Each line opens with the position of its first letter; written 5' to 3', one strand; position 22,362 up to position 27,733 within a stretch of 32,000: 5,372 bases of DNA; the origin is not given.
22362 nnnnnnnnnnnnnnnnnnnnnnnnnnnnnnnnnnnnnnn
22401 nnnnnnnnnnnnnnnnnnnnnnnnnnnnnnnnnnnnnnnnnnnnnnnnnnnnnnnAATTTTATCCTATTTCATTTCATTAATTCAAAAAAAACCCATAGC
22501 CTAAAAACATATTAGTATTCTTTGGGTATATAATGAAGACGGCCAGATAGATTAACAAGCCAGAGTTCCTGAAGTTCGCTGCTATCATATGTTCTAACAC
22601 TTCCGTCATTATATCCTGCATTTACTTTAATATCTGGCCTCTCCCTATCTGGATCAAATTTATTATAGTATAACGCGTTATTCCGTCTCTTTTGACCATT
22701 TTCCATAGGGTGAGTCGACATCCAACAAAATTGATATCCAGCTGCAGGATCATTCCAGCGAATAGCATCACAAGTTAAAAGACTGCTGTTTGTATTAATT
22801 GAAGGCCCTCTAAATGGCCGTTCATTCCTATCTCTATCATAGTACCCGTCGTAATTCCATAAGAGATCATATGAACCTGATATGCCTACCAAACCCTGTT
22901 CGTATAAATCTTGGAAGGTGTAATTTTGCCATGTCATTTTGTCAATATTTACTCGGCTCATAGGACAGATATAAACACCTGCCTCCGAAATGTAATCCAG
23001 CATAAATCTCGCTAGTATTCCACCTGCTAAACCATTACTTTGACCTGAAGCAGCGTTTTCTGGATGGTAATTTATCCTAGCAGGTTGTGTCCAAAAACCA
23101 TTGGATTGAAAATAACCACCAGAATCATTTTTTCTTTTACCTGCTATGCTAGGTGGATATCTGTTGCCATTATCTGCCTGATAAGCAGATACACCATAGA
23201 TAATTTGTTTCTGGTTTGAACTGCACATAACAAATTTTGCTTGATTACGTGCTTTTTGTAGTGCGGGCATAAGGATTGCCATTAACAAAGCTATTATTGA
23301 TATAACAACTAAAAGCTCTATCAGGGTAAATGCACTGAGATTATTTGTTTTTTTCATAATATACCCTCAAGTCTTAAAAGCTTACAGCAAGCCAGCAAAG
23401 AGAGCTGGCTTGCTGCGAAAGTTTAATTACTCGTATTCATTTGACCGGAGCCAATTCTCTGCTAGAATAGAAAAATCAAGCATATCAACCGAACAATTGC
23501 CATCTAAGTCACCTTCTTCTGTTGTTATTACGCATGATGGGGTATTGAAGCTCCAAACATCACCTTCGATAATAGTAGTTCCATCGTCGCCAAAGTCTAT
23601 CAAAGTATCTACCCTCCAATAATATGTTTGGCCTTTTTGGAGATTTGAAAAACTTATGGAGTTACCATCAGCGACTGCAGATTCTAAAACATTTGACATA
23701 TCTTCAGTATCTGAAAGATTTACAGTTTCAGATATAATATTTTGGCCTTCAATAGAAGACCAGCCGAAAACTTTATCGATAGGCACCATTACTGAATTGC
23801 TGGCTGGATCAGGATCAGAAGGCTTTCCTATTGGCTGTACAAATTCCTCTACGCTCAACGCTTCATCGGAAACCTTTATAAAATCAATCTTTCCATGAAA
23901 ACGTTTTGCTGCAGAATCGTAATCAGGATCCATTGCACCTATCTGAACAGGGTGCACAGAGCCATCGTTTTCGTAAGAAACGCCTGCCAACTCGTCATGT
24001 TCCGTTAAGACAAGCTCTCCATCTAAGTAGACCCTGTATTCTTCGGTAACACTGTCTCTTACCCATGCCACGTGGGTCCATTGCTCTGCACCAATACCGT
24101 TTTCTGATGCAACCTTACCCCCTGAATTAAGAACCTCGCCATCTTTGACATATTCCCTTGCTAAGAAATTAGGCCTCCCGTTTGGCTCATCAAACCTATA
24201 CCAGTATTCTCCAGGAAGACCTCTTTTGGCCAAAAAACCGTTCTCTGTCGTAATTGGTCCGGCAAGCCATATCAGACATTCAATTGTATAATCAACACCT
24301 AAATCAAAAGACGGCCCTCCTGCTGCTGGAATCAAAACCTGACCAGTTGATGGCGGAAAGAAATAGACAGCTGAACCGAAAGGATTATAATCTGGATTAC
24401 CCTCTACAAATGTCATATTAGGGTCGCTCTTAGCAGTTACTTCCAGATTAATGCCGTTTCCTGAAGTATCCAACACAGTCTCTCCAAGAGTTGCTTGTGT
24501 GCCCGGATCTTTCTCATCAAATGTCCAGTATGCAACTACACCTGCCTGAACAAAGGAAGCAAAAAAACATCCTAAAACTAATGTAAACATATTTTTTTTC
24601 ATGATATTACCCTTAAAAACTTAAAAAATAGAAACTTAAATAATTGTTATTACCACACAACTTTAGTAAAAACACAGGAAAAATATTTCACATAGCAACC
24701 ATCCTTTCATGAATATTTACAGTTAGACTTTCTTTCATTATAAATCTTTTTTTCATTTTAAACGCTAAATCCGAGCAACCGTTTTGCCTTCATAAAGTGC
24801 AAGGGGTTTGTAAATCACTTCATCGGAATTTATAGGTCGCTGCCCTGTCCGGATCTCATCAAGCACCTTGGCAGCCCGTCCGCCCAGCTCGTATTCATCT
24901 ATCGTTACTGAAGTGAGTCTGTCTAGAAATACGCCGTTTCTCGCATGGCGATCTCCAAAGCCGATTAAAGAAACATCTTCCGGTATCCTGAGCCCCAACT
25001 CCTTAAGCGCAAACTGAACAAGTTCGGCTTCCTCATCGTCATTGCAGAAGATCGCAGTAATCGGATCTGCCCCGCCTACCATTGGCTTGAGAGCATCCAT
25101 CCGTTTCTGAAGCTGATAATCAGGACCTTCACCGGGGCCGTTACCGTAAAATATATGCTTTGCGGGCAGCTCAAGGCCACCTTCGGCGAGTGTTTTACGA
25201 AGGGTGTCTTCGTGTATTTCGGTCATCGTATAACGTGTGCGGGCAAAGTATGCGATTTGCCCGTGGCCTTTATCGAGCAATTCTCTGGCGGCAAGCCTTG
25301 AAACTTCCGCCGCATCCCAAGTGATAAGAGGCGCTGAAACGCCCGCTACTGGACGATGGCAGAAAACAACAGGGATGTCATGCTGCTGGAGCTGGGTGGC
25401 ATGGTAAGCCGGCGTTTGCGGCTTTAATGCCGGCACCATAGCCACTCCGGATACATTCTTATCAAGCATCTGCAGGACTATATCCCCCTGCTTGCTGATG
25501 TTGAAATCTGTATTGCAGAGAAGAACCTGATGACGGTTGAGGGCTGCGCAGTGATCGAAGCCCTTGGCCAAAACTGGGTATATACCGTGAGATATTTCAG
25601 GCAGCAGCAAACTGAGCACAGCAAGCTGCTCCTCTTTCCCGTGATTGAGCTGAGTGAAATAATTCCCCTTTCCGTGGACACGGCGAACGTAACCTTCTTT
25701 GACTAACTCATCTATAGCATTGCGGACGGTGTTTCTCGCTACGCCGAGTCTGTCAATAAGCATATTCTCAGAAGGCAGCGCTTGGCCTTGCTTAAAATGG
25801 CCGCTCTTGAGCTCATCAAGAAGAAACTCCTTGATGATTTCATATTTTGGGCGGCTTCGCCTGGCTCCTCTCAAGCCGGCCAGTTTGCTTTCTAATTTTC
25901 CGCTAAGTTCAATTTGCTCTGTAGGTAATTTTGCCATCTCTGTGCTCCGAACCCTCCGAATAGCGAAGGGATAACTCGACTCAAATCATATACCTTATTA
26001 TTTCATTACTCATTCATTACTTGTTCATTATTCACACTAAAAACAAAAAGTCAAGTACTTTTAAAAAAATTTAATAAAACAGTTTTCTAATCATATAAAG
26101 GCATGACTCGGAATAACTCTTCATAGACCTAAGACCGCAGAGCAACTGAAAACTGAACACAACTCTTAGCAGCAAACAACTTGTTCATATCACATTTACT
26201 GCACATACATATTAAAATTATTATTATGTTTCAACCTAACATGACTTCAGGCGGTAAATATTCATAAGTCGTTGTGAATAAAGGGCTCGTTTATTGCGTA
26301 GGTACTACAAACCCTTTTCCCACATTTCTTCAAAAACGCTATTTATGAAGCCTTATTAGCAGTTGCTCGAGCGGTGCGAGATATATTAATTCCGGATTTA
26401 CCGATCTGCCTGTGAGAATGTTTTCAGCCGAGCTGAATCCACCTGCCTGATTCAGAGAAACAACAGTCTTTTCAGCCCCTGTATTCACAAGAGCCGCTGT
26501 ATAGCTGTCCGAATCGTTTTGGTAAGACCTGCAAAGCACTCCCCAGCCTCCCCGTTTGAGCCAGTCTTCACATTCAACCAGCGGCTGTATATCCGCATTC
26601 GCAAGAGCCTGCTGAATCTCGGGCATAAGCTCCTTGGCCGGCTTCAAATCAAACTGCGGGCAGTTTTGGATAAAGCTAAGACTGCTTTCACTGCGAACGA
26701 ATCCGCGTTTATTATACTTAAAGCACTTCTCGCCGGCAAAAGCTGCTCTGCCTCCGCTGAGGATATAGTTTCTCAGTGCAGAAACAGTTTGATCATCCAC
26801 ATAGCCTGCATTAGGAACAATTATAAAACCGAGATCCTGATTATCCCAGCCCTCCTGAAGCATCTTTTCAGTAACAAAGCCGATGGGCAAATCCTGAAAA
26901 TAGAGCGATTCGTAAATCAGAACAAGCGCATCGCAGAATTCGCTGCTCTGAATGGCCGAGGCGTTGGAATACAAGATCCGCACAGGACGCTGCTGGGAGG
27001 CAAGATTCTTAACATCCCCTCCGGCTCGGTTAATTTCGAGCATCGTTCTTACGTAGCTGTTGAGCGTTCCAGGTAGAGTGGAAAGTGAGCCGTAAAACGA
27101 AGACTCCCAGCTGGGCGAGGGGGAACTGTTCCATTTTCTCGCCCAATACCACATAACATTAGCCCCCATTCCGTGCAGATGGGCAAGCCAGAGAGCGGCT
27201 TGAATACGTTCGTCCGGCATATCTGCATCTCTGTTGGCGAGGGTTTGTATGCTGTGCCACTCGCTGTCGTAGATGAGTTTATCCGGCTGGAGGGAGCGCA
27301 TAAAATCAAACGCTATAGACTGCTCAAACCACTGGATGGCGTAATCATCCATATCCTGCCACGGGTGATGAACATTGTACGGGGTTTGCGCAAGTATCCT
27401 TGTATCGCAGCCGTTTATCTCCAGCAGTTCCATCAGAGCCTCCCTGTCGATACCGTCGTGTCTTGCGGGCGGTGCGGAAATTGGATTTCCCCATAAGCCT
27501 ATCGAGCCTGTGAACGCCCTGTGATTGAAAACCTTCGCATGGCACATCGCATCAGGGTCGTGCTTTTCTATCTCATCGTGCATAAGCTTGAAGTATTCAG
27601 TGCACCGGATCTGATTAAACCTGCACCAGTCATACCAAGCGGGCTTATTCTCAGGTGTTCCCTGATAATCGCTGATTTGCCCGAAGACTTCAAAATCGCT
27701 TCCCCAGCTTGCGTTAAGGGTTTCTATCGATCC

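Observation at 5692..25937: About 20 kb one-strand sialoglycan/sulfoglycan locus lacking the canonical Nan catabolic core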

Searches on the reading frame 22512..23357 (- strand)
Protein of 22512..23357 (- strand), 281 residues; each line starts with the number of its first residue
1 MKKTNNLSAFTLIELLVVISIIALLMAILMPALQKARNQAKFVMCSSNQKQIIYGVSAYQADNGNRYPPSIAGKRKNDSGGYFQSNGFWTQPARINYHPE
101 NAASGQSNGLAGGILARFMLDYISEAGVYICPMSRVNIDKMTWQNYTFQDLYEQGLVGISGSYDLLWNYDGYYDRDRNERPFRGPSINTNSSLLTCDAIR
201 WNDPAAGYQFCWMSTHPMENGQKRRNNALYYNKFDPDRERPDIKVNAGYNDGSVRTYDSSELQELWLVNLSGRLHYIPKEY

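Call 5: search_protein_families(library=pfam, proteins=[window:22512-23357:-], max_evalue=0.01)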
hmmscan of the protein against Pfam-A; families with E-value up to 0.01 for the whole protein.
window:22512-23357:- (281 aa): 2 families
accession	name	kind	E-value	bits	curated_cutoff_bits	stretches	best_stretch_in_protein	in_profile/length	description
PF07963.17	N_methyl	-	5.7e-06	26.1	21.2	1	8-30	5-27/27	Prokaryotic N-terminal methylation motif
PF07596.16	SBP_bac_10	-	0.0085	16.6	23.3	0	34-80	1-46/268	Protein of unknown function (DUF1559)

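Call 6: search_protein_families(library=ncbifam, proteins=[window:22512-23357:-], max_evalue=0.01)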
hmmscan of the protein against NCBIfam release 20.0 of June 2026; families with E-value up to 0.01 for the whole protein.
window:22512-23357:- (281 aa): 12 families
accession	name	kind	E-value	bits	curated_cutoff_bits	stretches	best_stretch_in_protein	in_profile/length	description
NF040999.1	pilin_ComGC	equivalog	4.9e-09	36.3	75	1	8-66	2-59/84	competence type IV pilus major pilin ComGC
TIGR01710.1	typeII_sec_gspG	equivalog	2.5e-08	34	88.85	1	9-70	2-62/134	type II secretion system major pseudopilin GspG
NF041013.1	T4P_ComGE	equivalog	2.1e-06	27.7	49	1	5-41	1-37/83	competence type IV pilus minor pilin ComGE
NF007862.0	PRK10574.1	equivalog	5.7e-06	26.5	138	1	8-40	5-37/145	prepilin peptidase-dependent pilin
TIGR02596.1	TIGR02596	subfamily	2.7e-05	24.3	70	1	10-36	1-27/196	Verru_Chthon cassette protein D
NF041775.1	typeIV_PilA_Myxo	equivalog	0.0002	21.4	400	1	9-52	12-55/214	type IV pilin protein PilA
TIGR02532.1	IV_pilin_GFxxxE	domain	0.0002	21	16.3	1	9-29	3-23/24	prepilin-type N-terminal cleavage/methylation domain-containing protein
NF040982.1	ComGD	equivalog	0.0018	18.7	70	1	8-36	2-29/139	competence type IV pilus minor pilin ComGD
TIGR02599.1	TIGR02599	subfamily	0.0018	17.6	256.5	1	9-40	1-32/361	Verru_Chthon cassette protein C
TIGR01708.2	typeII_sec_gspH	equivalog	0.0022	18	80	1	10-38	4-32/169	type II secretion system minor pseudopilin GspH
TIGR01707.1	gspI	equivalog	0.0065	16.9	44.35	0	10-41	2-33/101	type II secretion system minor pseudopilin GspI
NF007800.0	PRK10506.1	equivalog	0.0075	16.1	158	0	5-48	6-49/163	prepilin peptidase-dependent protein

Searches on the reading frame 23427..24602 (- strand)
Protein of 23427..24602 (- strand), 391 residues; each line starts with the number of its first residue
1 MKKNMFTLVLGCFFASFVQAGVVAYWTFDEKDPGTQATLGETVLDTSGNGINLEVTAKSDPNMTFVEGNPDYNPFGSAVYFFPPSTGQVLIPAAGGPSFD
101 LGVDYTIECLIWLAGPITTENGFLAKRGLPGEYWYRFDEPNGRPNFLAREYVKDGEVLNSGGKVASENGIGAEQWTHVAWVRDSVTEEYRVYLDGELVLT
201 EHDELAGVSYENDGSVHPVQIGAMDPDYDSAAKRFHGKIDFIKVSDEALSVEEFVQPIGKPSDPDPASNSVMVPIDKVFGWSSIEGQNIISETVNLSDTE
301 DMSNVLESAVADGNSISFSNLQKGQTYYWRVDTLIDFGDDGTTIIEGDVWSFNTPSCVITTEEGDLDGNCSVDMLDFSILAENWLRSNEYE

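Call 5: search_protein_families(library=pfam, proteins=[window:23427-24602:-], max_evalue=0.01)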
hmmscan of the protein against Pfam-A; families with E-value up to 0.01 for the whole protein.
window:23427-24602:- (391 aa): 2 families
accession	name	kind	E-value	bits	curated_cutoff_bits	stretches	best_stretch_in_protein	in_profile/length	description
PF13385.13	Laminin_G_3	-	1.5e-11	45.1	27.6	1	99-253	14-149/151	Concanavalin A-like lectin/glucanases superfamily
PF02973.23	Sialidase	-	0.0074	16.3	26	0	176-254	106-181/189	Sialidase, N-terminal domain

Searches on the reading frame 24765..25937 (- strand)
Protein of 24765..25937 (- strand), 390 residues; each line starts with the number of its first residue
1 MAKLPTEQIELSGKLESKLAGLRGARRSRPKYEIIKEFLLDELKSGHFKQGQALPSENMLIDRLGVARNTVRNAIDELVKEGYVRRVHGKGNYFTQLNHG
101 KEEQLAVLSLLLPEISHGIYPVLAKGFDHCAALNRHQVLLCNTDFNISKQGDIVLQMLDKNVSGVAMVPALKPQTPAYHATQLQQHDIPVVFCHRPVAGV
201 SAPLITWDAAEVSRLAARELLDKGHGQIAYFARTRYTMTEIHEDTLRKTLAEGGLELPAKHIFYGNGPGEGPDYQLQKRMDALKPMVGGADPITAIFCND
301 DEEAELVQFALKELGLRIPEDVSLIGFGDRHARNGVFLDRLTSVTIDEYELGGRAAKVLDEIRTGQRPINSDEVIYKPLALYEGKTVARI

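Call 5: search_protein_families(library=pfam, proteins=[window:24765-25937:-], max_evalue=0.01)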
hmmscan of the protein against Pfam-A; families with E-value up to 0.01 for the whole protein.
window:24765-25937:- (390 aa): 10 families
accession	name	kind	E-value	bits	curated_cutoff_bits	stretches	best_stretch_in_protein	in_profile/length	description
PF13377.12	Peripla_BP_3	-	1.9e-20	74.1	26.5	1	218-386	2-166/167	Periplasmic binding protein-like domain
PF00392.27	GntR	-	5e-16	58.5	27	1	32-93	2-63/64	Bacterial regulatory proteins, gntR family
PF13407.12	Peripla_BP_4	-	2.6e-09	37.5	35.1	1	111-365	4-256/258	Periplasmic binding protein domain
PF00532.27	Peripla_BP_1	-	5e-09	36.5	22.2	1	111-362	7-261/281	Periplasmic binding proteins and sugar binding domain of LacI family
PF08220.18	HTH_DeoR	-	0.00013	22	21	1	60-89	20-49/57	DeoR-like helix-turn-helix domain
PF13730.12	HTH_36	-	0.00018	21.7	25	1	49-84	20-55/55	Helix-turn-helix domain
PF09339.16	HTH_IclR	-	0.00075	19.7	22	1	59-87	23-51/52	IclR helix-turn-helix domain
PF13412.12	HTH_24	-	0.0045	17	21.9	1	60-85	23-48/48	Winged helix-turn-helix DNA-binding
PF01047.28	MarR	-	0.0061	16.9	24.6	0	60-90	23-53/59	MarR family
PF12802.13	MarR_2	-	0.0068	17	27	0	60-87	26-53/61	MarR family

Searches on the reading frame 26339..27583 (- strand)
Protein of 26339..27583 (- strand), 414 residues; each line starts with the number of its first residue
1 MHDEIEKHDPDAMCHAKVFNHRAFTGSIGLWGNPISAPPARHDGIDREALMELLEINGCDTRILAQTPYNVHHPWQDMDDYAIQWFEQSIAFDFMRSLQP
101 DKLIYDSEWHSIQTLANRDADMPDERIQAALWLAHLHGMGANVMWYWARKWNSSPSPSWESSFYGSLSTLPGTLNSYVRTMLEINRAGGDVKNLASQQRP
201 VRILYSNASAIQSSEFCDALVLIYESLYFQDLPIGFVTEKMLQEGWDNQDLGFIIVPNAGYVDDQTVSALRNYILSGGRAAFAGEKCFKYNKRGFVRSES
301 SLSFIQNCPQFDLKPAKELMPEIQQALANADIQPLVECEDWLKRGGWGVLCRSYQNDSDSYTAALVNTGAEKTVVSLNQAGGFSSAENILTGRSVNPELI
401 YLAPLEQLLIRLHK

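Call 5: search_protein_families(library=pfam, proteins=[window:26339-27583:-], max_evalue=0.01)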
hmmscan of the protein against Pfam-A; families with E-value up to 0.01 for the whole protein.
window:26339-27583:- (414 aa): 0 families

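Call 62: search_solved_structures(query=window:26339-27583:-, max_evalue=1)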
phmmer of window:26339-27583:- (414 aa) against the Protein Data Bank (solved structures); distinct sequences matched with E-value up to 1: 2.
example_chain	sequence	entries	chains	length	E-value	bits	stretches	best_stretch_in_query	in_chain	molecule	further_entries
6ptm_A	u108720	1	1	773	1.3e-40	142.5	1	3-404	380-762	Uncharacterized protein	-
9whd_A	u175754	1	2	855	2.7e-39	138.2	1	43-412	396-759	GH167 glycoside hydrolase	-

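Call 63: search_protein_families(library=pfam, proteins=[window:26339-27583:-], max_evalue=0.1)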
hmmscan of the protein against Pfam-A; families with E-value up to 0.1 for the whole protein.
window:26339-27583:- (414 aa): 0 families
